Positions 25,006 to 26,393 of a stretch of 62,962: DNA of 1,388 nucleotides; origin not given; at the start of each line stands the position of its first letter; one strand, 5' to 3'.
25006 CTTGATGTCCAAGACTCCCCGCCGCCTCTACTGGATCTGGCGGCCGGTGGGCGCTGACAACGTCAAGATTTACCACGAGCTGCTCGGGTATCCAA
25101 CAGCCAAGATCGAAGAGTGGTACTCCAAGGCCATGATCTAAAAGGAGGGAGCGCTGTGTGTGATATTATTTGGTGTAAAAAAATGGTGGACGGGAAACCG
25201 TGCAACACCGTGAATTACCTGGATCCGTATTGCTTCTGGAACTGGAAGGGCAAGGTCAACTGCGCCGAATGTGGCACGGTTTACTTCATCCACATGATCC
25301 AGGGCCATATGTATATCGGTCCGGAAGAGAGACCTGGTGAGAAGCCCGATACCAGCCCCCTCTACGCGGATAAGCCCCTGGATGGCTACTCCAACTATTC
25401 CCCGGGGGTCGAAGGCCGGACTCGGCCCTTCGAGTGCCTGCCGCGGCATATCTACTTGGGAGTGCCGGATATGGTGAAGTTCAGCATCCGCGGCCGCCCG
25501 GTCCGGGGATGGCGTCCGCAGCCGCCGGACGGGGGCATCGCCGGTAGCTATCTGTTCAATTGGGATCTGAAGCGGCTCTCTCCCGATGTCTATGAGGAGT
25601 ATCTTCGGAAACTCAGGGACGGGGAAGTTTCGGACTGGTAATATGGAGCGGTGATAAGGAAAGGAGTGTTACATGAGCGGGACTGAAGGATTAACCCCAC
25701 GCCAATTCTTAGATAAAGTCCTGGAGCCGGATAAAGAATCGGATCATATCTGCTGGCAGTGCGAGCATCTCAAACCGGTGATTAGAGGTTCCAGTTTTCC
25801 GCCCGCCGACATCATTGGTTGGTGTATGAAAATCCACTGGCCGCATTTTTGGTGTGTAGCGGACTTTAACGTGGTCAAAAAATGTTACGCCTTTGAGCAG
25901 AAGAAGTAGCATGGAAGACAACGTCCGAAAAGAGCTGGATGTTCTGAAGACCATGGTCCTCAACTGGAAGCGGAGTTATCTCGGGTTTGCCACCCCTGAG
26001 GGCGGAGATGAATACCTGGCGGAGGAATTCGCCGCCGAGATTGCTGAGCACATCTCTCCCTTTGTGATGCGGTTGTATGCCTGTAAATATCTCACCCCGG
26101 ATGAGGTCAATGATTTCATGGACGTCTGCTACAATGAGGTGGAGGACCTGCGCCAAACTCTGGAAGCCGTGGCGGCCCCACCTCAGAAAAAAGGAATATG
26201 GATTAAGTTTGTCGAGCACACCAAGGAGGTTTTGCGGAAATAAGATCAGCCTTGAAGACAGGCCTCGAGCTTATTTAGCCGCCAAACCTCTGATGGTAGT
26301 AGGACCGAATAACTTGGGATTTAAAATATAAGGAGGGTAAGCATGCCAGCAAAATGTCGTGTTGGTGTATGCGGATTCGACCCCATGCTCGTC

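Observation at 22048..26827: Sigma-54-driven six-gene operon: two oversized divergent family III CoA-transferase paralogs plus four small Cys/Trp-rich proteins of no recognisable family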

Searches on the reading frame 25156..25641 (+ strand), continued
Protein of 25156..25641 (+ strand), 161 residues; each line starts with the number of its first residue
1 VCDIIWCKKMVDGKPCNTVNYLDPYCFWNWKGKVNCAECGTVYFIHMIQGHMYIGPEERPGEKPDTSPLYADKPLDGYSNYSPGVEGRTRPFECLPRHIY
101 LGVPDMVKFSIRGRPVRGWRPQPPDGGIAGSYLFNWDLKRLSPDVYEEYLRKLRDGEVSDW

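Call 95: search_solved_structures(query=L141:358-1623:+, max_evalue=1e-20, show_alignments=1)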
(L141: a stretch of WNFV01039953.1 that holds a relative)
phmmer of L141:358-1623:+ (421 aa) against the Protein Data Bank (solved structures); distinct sequences matched with E-value up to 1e-20: 2.
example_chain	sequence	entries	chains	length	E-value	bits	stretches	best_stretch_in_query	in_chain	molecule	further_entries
6g9x_A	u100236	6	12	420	2.5e-70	241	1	17-413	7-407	Major facilitator superfamily MFS_1 | L-lactate transporter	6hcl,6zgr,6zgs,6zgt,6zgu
8hpj_A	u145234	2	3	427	4.8e-35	124.8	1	10-406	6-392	Oxalate:formate antiporter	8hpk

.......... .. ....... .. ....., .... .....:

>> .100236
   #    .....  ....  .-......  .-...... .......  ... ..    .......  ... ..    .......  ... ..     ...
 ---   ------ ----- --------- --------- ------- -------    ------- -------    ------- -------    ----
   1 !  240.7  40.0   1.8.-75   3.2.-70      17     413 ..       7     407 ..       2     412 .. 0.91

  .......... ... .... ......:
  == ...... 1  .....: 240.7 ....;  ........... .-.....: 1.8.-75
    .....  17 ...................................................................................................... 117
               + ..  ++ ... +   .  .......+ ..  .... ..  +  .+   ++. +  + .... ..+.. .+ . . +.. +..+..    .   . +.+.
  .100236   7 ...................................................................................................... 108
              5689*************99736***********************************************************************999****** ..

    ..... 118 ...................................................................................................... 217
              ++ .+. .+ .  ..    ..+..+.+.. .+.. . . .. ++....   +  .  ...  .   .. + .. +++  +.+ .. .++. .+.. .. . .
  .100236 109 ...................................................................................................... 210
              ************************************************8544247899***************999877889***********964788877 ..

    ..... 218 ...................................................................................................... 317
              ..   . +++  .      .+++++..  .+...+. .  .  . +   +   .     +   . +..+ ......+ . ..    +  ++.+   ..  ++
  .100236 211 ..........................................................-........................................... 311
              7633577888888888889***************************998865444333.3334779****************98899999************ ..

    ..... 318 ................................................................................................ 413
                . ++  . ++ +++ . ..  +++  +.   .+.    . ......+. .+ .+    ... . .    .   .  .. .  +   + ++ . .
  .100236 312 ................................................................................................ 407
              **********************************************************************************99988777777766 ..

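Call 103: find_encoding_contigs(protein=P0280, flank=10000, max_places=2)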
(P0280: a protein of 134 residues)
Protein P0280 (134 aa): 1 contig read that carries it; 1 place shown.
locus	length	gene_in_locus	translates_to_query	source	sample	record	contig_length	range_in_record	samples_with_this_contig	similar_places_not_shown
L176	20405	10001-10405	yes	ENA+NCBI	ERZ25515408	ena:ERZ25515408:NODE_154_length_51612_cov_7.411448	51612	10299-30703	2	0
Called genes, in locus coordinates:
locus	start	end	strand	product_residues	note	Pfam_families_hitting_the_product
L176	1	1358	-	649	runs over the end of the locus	PF02730:AFOR_N, PF01314:AFOR_C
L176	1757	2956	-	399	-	PF02771:Acyl-CoA_dh_N, PF02770:Acyl-CoA_dh_M, PF00441:Acyl-CoA_dh_1, PF08028:Acyl-CoA_dh_2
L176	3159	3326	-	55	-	-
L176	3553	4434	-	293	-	PF02737:3HCDH_N, PF03446:NAD_binding_2 (weak), PF00725:3HCDH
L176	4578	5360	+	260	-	PF00378:ECH_1, PF16113:ECH_2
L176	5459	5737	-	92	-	PF00441:Acyl-CoA_dh_1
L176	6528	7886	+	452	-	PF02515:CoA_transf_3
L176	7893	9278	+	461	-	PF02515:CoA_transf_3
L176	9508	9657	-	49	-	-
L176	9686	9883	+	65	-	-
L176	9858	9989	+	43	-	-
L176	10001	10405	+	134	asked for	-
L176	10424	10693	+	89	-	-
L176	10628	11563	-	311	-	PF23023:Anti-Pycsar_Apyc1, PF00753:Lactamase_B, PF19583:ODP, PF00515:TPR_1 (weak), PF07719:TPR_2 (faint), PF13414:TPR_11 (weak), PF14559:TPR_19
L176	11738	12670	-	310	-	PF00753:Lactamase_B, PF19583:ODP, PF12706:Lactamase_B_2 (weak), PF00515:TPR_1 (faint), PF07719:TPR_2 (faint), PF13432:TPR_16 (weak), PF14559:TPR_19 (weak)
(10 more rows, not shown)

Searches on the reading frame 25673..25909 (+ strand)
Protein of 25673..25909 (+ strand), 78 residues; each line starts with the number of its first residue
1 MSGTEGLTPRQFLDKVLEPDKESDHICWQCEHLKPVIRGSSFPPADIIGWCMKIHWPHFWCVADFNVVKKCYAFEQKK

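Call 4: search_protein_families(library=pfam, proteins=[window:25673-25909:+], max_evalue=1)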
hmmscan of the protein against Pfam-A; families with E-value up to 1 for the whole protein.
window:25673-25909:+ (78 aa): 1 family
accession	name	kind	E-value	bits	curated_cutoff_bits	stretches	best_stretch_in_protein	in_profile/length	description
PF16919.11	PknG_rubred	-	0.092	13.2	28.5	1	22-54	34-64/74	Protein kinase G rubredoxin domain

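Call 5: search_protein_families(library=ncbifam, proteins=[window:25673-25909:+], max_evalue=1)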
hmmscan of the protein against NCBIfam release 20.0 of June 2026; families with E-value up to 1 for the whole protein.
window:25673-25909:+ (78 aa): 0 families

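Call 33: search_solved_structures(query=A3, max_evalue=10)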
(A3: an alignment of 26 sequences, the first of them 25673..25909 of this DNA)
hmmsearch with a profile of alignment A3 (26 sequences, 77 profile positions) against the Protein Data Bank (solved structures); distinct sequences matched with E-value up to 10: 0.
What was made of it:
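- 25673..25909 (+): g4: 78-aa His/Cys-rich small protein. No family assigned (calls 4, 5, 33).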

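Call 68: search_protein_families(library=padloc, proteins=[window:25673-25909:+], max_evalue=0.01)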
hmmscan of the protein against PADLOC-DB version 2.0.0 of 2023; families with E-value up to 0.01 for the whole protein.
window:25673-25909:+ (78 aa): 0 families

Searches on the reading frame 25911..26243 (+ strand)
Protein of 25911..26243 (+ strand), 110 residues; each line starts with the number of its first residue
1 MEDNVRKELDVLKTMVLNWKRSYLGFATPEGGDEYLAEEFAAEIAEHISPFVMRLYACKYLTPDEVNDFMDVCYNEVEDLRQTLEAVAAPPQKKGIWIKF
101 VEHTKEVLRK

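Call 4: search_protein_families(library=pfam, proteins=[window:25911-26243:+], max_evalue=1)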
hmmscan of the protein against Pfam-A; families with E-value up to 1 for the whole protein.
window:25911-26243:+ (110 aa): 0 families

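Call 5: search_protein_families(library=ncbifam, proteins=[window:25911-26243:+], max_evalue=1)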
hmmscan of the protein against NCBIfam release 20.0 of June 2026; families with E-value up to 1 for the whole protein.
window:25911-26243:+ (110 aa): 0 families
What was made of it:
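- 25911..26243 (+): g5: 110-aa protein, the least conserved member. No family assigned (calls 4, 5).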

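Call 68: search_protein_families(library=padloc, proteins=[window:25911-26243:+], max_evalue=0.01)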
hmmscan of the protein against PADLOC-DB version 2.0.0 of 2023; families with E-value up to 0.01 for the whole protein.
window:25911-26243:+ (110 aa): 0 families
